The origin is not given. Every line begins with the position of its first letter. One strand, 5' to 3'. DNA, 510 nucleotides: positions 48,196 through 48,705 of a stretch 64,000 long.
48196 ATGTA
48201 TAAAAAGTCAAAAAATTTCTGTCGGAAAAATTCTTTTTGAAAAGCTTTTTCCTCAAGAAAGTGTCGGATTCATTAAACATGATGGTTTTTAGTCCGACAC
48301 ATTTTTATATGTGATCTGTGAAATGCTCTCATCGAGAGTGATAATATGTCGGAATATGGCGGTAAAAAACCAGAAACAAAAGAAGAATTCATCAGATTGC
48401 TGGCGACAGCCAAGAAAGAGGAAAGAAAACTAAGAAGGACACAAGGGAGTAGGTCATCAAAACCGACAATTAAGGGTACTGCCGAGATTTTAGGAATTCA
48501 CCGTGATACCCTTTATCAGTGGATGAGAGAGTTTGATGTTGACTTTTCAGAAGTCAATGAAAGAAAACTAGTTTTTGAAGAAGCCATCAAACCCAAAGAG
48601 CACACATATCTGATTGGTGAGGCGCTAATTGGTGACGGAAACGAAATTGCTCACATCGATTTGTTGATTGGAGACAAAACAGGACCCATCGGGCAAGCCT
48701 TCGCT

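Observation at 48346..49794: Fae-Hps carries an extra N-terminal helix-turn-helix segment (three-part fusion)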

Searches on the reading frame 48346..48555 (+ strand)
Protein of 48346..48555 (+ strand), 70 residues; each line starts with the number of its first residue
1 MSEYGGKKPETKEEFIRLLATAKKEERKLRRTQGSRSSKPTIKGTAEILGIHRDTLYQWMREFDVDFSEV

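Call 13: find_related_loci(query=A1, collection=genome_contigs, flank=6000)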
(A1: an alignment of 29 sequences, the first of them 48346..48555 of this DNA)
Query A1 (70 aa) in genome_contigs; peptide patterns used: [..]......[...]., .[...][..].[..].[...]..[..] (x = any residue, [..] = any of these).
108 stretches matched a pattern; 71 encode a relative of the query (tblastn E <= 1e-3); 71 distinct loci.
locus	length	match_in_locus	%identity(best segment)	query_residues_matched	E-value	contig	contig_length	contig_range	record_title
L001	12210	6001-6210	84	1-70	3e-38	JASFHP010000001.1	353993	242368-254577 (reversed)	MAG: Candidatus Bathyarchaeota archaeon isolate D0608M20metaG_Bin_680 D0608M20metaG_FD_scaffold_1_c1, whole genome shotg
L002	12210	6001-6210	87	1-70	3e-38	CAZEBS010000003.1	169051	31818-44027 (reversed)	MAG TPA_asm: uncultured Candidatus Bathyarchaeia archaeon isolate SRP323688_co1_125 genome assembly, contig: NODE_166_le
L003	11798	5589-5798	84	1-70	1e-37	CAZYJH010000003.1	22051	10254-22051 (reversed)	MAG TPA_asm: uncultured Candidatus Bathyarchaeia archaeon isolate binchicken_co81_63 genome assembly, contig: NODE_3115_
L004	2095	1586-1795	84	1-70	2e-37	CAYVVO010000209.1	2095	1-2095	MAG TPA_asm: uncultured Candidatus Bathyarchaeia archaeon isolate SRP185410_co1_219 genome assembly, contig: k141_138747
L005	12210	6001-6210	81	1-70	1e-36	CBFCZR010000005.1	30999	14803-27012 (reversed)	MAG TPA_asm: Candidatus Bathyarchaeota archaeon isolate SRR6194934_binner123_Refined_40 genome assembly, contig: ERZ7813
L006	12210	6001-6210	83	1-70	7e-37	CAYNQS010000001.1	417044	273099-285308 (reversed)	MAG TPA_asm: uncultured Candidatus Bathyarchaeia archaeon isolate SRP323688_co1_271 genome assembly, contig: NODE_24_len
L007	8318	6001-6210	83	1-70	7e-37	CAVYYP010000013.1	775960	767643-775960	MAG: Candidatus Bathyarchaeota archaeon isolate MFD02923.bin.1.72 genome assembly, contig: contig_5942, whole genome sho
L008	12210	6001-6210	80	1-70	1e-36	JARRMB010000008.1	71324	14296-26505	MAG: Candidatus Bathyarchaeota archaeon isolate Spart_087_MAG scaffold_987, whole genome shotgun sequence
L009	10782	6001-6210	81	1-70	1e-36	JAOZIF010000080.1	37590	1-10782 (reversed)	MAG: Candidatus Bathyarchaeum sp. isolate DYS_7 NODE_2179, whole genome shotgun sequence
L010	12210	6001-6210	79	1-70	2e-36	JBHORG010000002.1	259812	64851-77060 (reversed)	Thermoproteota archaeon isolate SAG AM-311-L02 NODE_2_length_259812_cov_32.560763, whole genome shotgun sequence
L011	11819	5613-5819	81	1-69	3e-36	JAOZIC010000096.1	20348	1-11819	MAG: Candidatus Bathyarchaeota archaeon isolate DYS_4 NODE_4516, whole genome shotgun sequence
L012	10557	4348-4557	80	1-70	3e-36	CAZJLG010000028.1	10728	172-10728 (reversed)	MAG TPA_asm: uncultured Candidatus Bathyarchaeia archaeon isolate binchicken_co150_774 genome assembly, contig: NODE_149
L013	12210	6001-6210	76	1-70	5e-36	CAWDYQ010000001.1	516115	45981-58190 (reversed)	MAG: Candidatus Bathyarchaeota archaeon isolate MFD09779.bin.1.203 genome assembly, contig: contig_22846, whole genome s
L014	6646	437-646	80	1-70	5e-36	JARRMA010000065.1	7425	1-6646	MAG: Candidatus Bathyarchaeota archaeon isolate Spart_086_MAG scaffold_8152, whole genome shotgun sequence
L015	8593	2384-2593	80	1-70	3e-36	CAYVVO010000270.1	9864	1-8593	MAG TPA_asm: uncultured Candidatus Bathyarchaeia archaeon isolate SRP185410_co1_219 genome assembly, contig: k141_202138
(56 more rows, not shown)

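Call 22: search_protein_representatives(alignment_id=A2)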
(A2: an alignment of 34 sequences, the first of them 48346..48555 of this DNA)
Query: 34 sequences, 70 profile positions. Proteins with E-value up to 0.001 (for the whole library): 62; up to 1e-10: 25; up to 1e-30: 2. The best 62 are listed.
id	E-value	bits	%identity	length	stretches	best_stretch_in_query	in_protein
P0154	1.7e-37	143.7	-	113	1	1-70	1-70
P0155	1.9e-36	140.3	-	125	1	1-70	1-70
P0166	2.0e-30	121.0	-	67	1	1-67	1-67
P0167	2.9e-26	107.7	-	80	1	1-70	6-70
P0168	1.8e-23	98.7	-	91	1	1-70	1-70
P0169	1.0e-21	93.1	-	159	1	1-70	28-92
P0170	2.3e-21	92.0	-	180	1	1-70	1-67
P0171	3.8e-21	91.3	-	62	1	1-54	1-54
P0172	1.4e-20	89.5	-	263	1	1-70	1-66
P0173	1.4e-20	89.5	-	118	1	1-70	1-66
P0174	1.5e-20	89.3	-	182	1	1-69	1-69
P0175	2.6e-20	88.6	-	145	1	5-70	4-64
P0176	8.0e-20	87.0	-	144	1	1-70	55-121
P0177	1.2e-19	86.4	-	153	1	6-70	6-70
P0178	4.2e-18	81.5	-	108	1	1-70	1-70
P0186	4.3e-13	65.5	-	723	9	40-60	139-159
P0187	1.8e-12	63.4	-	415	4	8-66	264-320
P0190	1.1e-09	54.6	-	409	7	6-65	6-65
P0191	1.9e-08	50.6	-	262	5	39-66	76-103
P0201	1.2e-06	44.8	-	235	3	30-65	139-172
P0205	5.3e-05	39.5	-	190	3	23-66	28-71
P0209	1.6e-04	38.0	-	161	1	31-70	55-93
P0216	4.5e-04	36.6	-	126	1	16-70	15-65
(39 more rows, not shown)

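Call 32: predict_structure(alignment_id=A2)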
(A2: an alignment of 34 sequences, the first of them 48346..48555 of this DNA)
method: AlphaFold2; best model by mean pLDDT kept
length: 70 residues; sequences in the alignment: 34
mean_pLDDT: 88.1   pTM: 0.72
mean pLDDT of the five models: 88.1, 85.6, 85.3, 85.2, 83.9
residues with pLDDT >= 90: 50; 70-90: 14; 50-70: 2; < 50: 4
segments of 3 or more residues with pLDDT < 50: 1-3
pLDDT, mean of each block of 10 residues (from residue 1): 60 94 95 89 93 93 93
secondary structure, 60 per line:
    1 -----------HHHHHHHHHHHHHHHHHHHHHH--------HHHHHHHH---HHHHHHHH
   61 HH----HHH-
elements in order: H12-33 H42-49 H53-62

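Call 36: fold_search(model_id=the predicted structure, library=pdb)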
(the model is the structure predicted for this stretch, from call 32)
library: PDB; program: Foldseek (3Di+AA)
matches with E <= 10: 316; with E <= 0.001: 0
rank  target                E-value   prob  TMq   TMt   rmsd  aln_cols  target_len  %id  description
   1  1l0o_C                3.2e-01  0.87  0.49  0.58   3.0        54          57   24  Crystal Structure of the Bacillus stearothermophilus Anti-Sigma Factor SpoIIAB with the Sporulation Sigma Factor Sigma (released 2002-04-03)
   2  1ety_A                1.3e+00  0.60  0.47  0.45   4.5        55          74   20  THE CRYSTAL STRUCTURE OF E. COLI WILD-TYPE FIS (released 2000-10-11)
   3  1etk_A                1.3e+00  0.60  0.47  0.44   4.5        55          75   20  THE CRYSTAL STRUCTURE OF E. COLI FIS MUTANT Q68A (released 2000-10-11)
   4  1etq_C                1.3e+00  0.21  0.42  0.39  10.5        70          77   17  THE CRYSTAL STRUCTURE OF E. COLI FIS MUTANT R71Y (released 2000-10-11)
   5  1rp3_G                1.5e+00  0.69  0.54  0.19   2.4        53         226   23  Cocrystal structure of the flagellar sigma/anti-sigma complex, Sigma-28/FlgM (released 2004-04-06)
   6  1etw_A                1.5e+00  0.57  0.47  0.43   4.5        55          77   16  THE CRYSTAL STRUCTURE OF E. COLI FIS MUTANT G72D (released 2000-10-11)
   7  6c04_F                1.5e+00  0.51  0.47  0.12   2.8        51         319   20  Mtb RNAP Holo/RbpA/double fork DNA -closed clamp (released 2018-03-28)
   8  1etx_A                1.6e+00  0.51  0.43  0.41   4.6        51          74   20  THE CRYSTAL STRUCTURE OF E. COLI FIS MUTANT Q74A (released 2000-10-11)
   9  1etx_B                2.0e+00  0.47  0.46  0.41   4.4        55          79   20  THE CRYSTAL STRUCTURE OF E. COLI FIS MUTANT Q74A (released 2000-10-11)
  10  7w2q_B                2.0e+00  0.38  0.49  0.20   4.3        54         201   28  Crystal structure of Pseudomonas aeruginosa transcriptional regulator PvrA in the narrow conformation (released 2022-11-30)
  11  1etv_A                2.1e+00  0.41  0.46  0.43   4.8        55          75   16  THE CRYSTAL STRUCTURE OF E. COLI FIS MUTANT G72A (released 2000-10-11)
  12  2vt3_B                2.1e+00  0.33  0.46  0.19   4.5        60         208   12  Structure and functional properties of the Bacillus subtilis transcriptional repressor Rex (released 2008-09-09)
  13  3fis_A                2.1e+00  0.16  0.41  0.40  10.8        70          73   17  THE MOLECULAR STRUCTURE OF WILD-TYPE AND A MUTANT FIS PROTEIN: RELATIONSHIP BETWEEN MUTATIONAL CHANGES AND RECOMBINATI (released 1993-10-31)
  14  6m10_D                2.1e+00  0.15  0.34  0.30   8.2        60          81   17  Crystal structure of PA4853 (Fis) from Pseudomonas aeruginosa (released 2020-05-13)
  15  9a50_A                2.2e+00  0.35  0.49  0.16   3.5        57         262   16  Integrative model of RPSB-RPOC by crosslinking MS and deep learning (released 2024-09-18)
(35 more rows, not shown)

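Call 54: search_solved_structures(query=A2, max_evalue=10, show_alignments=3)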
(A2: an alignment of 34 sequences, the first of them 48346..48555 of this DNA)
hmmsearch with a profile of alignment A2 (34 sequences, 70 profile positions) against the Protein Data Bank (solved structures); distinct sequences matched with E-value up to 10: 3.
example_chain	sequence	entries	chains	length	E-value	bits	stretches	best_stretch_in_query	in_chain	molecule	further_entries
4l5e_A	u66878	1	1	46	0.2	15.2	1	45-65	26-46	Transcriptional regulator (NtrC family)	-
3e7l_A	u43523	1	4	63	0.44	14.1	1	16-66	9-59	Transcriptional regulator (NtrC family)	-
4fth_A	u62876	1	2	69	0.53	13.9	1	16-66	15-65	Transcriptional regulator (NtrC family)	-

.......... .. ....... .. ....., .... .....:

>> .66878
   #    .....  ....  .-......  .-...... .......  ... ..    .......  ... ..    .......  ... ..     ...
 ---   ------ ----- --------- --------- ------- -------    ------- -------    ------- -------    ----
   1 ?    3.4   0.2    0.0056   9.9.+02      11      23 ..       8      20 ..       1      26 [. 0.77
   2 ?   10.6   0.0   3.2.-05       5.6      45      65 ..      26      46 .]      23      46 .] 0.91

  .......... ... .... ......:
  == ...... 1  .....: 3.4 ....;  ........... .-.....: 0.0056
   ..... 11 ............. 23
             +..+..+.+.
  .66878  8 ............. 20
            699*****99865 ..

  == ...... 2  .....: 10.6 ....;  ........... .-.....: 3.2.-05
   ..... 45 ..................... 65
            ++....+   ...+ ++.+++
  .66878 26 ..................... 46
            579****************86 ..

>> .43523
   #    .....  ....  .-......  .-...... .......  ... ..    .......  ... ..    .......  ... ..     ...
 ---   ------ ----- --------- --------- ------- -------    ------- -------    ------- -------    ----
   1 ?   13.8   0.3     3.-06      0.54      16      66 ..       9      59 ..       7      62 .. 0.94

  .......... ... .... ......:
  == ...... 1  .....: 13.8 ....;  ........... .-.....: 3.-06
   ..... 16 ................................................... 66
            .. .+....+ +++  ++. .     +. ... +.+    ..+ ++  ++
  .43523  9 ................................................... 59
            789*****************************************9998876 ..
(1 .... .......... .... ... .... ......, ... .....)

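Call 68: search_protein_families(library=pfam, proteins=[P0209, P0216, P0187, P0190, P0191, P0205, P0201], max_evalue=0.001)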
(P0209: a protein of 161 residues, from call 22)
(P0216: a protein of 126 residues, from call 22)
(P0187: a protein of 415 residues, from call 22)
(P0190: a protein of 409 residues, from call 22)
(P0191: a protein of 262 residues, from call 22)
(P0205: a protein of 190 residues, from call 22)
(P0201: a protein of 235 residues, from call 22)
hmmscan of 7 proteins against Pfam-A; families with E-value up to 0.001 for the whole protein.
P0209 (161 aa): 1 family
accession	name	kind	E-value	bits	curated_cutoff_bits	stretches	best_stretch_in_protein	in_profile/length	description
PF16677.11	GP3_package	-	5.8e-17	62.2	29.4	1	37-131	17-102/105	DNA-packaging protein gp3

P0216 (126 aa): 3 families
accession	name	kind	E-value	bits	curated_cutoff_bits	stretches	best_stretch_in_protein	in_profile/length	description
PF16677.11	GP3_package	-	1.2e-21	77.3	29.4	1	10-105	3-104/105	DNA-packaging protein gp3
PF13551.12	HTH_29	-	2.9e-05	24.5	28.1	1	36-61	13-38/64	Winged helix-turn helix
PF06056.18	Terminase_5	-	6.3e-05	23.3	20.3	1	38-61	16-39/58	Putative ATPase subunit of terminase (gpP-like)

P0187 (415 aa): 53 families (the best 25 are shown)
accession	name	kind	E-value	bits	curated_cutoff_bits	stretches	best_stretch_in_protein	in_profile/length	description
PF12728.13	HTH_17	-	2.7e-47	159.2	27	6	355-401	1-44/51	Helix-turn-helix domain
PF13384.12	HTH_23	-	1.5e-28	98.3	24.6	1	173-195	19-41/50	Homeodomain-like domain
PF13411.12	MerR_1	-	1.5e-22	79.9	21.6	1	357-405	2-48/69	MerR HTH family regulatory protein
PF13518.12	HTH_28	-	3.3e-22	78.7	25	0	173-194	14-35/52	Helix-turn-helix domain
PF13542.12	HTH_Tnp_ISL3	-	2.4e-19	69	27.4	0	111-134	27-50/51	Helix-turn-helix domain of transposase family ISL3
PF01381.28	HTH_3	-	1.4e-18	67.1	23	0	356-384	10-38/55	Helix-turn-helix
PF01527.26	HTH_Tnp_1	-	2.6e-17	63.2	24.1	0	100-158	14-70/75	Transposase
PF00376.29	MerR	-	1.7e-16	60.2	28.2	0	360-394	4-38/38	MerR family regulatory protein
PF13551.12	HTH_29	-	2.2e-16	60.1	28.1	0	109-145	11-47/64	Winged helix-turn helix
PF02042.20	RWP-RK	-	1.4e-15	57.3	29.3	0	356-382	13-39/49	RWP-RK domain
PF02954.25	HTH_8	-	2.4e-15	56.4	22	0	174-194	21-41/42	Bacterial regulatory protein, Fis family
PF03374.19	ANT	-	2.7e-13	50.6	25.3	0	168-202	20-54/108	Phage antirepressor protein KilAC domain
PF08281.18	Sigma70_r4_2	-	1.8e-12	47.1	25.7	0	172-194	27-49/54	Sigma-70, region 4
PF15943.11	YdaS_toxin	-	4.8e-12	46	30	0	175-196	12-34/65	Bacterial toxin YdaS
PF07453.19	NUMOD1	-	1.4e-11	44.7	22.8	0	173-189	18-34/37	NUMOD1 domain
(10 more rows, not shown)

P0190 (409 aa): 71 families (the best 25 are shown)
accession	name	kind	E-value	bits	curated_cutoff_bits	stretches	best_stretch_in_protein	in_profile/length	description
PF13384.12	HTH_23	-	6.7e-34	115.3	24.6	2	89-120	7-39/50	Homeodomain-like domain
PF00440.29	TetR_N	-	2.3e-31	107.8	24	2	98-118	16-36/47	Bacterial regulatory proteins, tetR family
PF01022.26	HTH_5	-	2.6e-30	104.5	22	0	262-287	12-37/47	Bacterial regulatory protein, arsR family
PF13412.12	HTH_24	-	9.7e-29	99.1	21.9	0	92-119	11-38/48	Winged helix-turn-helix DNA-binding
PF13309.12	HTH_22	-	1.1e-28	99.4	29.6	1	266-287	42-63/63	HTH domain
PF13022.12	HTH_Tnp_1_2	-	1.1e-26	93.8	27.9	0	200-257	16-74/122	Helix-turn-helix of insertion element transposase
PF09339.16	HTH_IclR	-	2.9e-25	88.2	22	0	370-393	17-40/52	IclR helix-turn-helix domain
PF12728.13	HTH_17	-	7.2e-24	84.2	27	0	372-400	2-31/51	Helix-turn-helix domain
PF04967.18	HTH_10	-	4.1e-23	81.4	23.1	0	372-393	24-45/53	HTH DNA binding domain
PF08279.18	HTH_11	-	7.3e-22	77.4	25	0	93-119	9-36/55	HTH domain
PF01047.28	MarR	-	7.4e-22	77.5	24.6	0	145-172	11-38/59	MarR family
PF13551.12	HTH_29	-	2.4e-21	76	28.1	0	88-120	2-34/64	Winged helix-turn helix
PF02796.21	HTH_7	-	5.5e-21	74.9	23.8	0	369-393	20-43/45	Helix-turn-helix domain of resolvase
PF05043.19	Mga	-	5.1e-19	69.1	21.1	0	299-364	12-78/87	Mga helix-turn-helix domain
PF01381.28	HTH_3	-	8.1e-19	67.9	23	0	96-126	7-37/55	Helix-turn-helix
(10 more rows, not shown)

P0191 (262 aa): 23 families
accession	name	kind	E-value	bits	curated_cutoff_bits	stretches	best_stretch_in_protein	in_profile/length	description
PF12728.13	HTH_17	-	2.7e-20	72.8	27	1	26-63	3-38/51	Helix-turn-helix domain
PF13518.12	HTH_28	-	3.4e-17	62.7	25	1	74-101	10-37/52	Helix-turn-helix domain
PF13384.12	HTH_23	-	5.3e-15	55.1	24.6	1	74-100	15-41/50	Homeodomain-like domain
PF02954.25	HTH_8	-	1e-11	44.8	22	0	125-142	19-36/42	Bacterial regulatory protein, Fis family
PF13551.12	HTH_29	-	4.2e-10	40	28.1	0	73-102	8-38/64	Winged helix-turn helix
PF01527.26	HTH_Tnp_1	-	1.6e-08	35.1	24.1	0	68-102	14-49/75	Transposase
PF02796.21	HTH_7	-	2e-08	34.7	23.8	0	67-96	11-41/45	Helix-turn-helix domain of resolvase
PF13542.12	HTH_Tnp_ISL3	-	8.7e-08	32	27.4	0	115-143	17-45/51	Helix-turn-helix domain of transposase family ISL3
PF05225.22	HTH_psq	-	2e-07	31.1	20.4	0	78-103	18-44/45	helix-turn-helix, Psq domain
PF13309.12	HTH_22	-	1.5e-06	28.5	29.6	0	125-146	42-63/63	HTH domain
PF13022.12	HTH_Tnp_1_2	-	1.8e-06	28.5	27.9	0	70-100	20-50/122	Helix-turn-helix of insertion element transposase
PF08281.18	Sigma70_r4_2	-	1.9e-06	27.8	25.7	0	74-95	24-45/54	Sigma-70, region 4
PF13411.12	MerR_1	-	3.8e-06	27.4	21.6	0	77-106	1-30/69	MerR HTH family regulatory protein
PF04218.19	CENP-B_N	-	4.9e-06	26.5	21.2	0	224-248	21-45/53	CENP-B N-terminal DNA-binding domain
PF01710.22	HTH_Tnp_IS630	-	1.9e-05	25.1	21.3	0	25-98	19-93/119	Transposase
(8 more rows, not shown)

P0205 (190 aa): 19 families
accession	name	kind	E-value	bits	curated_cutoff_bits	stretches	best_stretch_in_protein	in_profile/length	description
PF12728.13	HTH_17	-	4.4e-11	43.3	27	0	46-74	3-31/51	Helix-turn-helix domain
PF13518.12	HTH_28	-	3.2e-09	37.1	25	0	89-116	8-35/52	Helix-turn-helix domain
PF13384.12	HTH_23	-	1.4e-08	34.7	24.6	0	82-116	5-40/50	Homeodomain-like domain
PF02796.21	HTH_7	-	9.7e-08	32.5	23.8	0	92-113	20-41/45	Helix-turn-helix domain of resolvase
PF01527.26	HTH_Tnp_1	-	9.7e-07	29.4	24.1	0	32-68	6-47/75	Transposase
PF02954.25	HTH_8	-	1.2e-06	28.6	22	0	44-67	17-41/42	Bacterial regulatory protein, Fis family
PF13542.12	HTH_Tnp_ISL3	-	2.6e-06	27.2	27.4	0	36-68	18-50/51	Helix-turn-helix domain of transposase family ISL3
PF24852.1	DUF7726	-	4.4e-05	24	26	0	37-74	13-52/73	Domain of unknown function (DUF7726)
PF13022.12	HTH_Tnp_1_2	-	9.5e-05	22.9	27.9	0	26-68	8-50/122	Helix-turn-helix of insertion element transposase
PF18024.7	HTH_50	-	0.00013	22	27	0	30-70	8-49/50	Helix-turn-helix domain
PF02042.20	RWP-RK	-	0.00017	21.9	29.3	0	46-71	14-39/49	RWP-RK domain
PF01418.23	HTH_6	-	0.00021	21.6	28.3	0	94-120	35-61/77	Helix-turn-helix domain, rpiR family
PF13309.12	HTH_22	-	0.00025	21.4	29.6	0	45-65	42-62/63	HTH domain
PF07319.16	DnaI_N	-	0.0003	21.8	24.1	0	16-68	12-64/94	Primosomal protein DnaI N-terminus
PF20432.4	Xre-like-HTH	-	0.00031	21.4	25.8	0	46-67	25-45/63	Antitoxin Xre-like helix-turn-helix domain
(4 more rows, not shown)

P0201 (235 aa): 17 families
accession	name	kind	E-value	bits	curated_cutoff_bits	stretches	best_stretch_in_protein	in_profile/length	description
PF13551.12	HTH_29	-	6.1e-20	71.5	28.1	3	134-170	1-36/64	Winged helix-turn helix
PF13518.12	HTH_28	-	1.8e-17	63.5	25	3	190-221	8-38/52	Helix-turn-helix domain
PF13384.12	HTH_23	-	2.7e-16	59.2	24.6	2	134-170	7-41/50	Homeodomain-like domain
PF02954.25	HTH_8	-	3.4e-15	55.9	22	1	137-170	9-42/42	Bacterial regulatory protein, Fis family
PF13556.12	HTH_30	-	4e-09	36.6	27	0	143-170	9-36/59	PucR C-terminal helix-turn-helix domain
PF12728.13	HTH_17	-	7.1e-08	33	27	0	152-169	7-24/51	Helix-turn-helix domain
PF01527.26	HTH_Tnp_1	-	2.3e-07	31.4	24.1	0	136-185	14-62/75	Transposase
PF18024.7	HTH_50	-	6e-07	29.5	27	0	56-104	2-49/50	Helix-turn-helix domain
PF13730.12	HTH_36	-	3.1e-06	27.3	25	0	148-169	28-48/55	Helix-turn-helix domain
PF15943.11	YdaS_toxin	-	9.9e-06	25.7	30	0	152-168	14-30/65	Bacterial toxin YdaS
PF06056.18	Terminase_5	-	4.5e-05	23.7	20.3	0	202-218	20-36/58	Putative ATPase subunit of terminase (gpP-like)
PF09607.16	BrkDBD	-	5.2e-05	23.5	23.4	0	78-100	25-47/58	Brinker DNA-binding domain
PF14549.12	P22_Cro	-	8.6e-05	22.7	30.2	0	144-174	7-43/60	DNA-binding transcriptional regulator Cro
PF00126.33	HTH_1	-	0.00016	22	26.6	0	78-101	13-36/60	Bacterial regulatory helix-turn-helix protein, lysR family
PF13411.12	MerR_1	-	0.00032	21.2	21.6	0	81-108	3-30/69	MerR HTH family regulatory protein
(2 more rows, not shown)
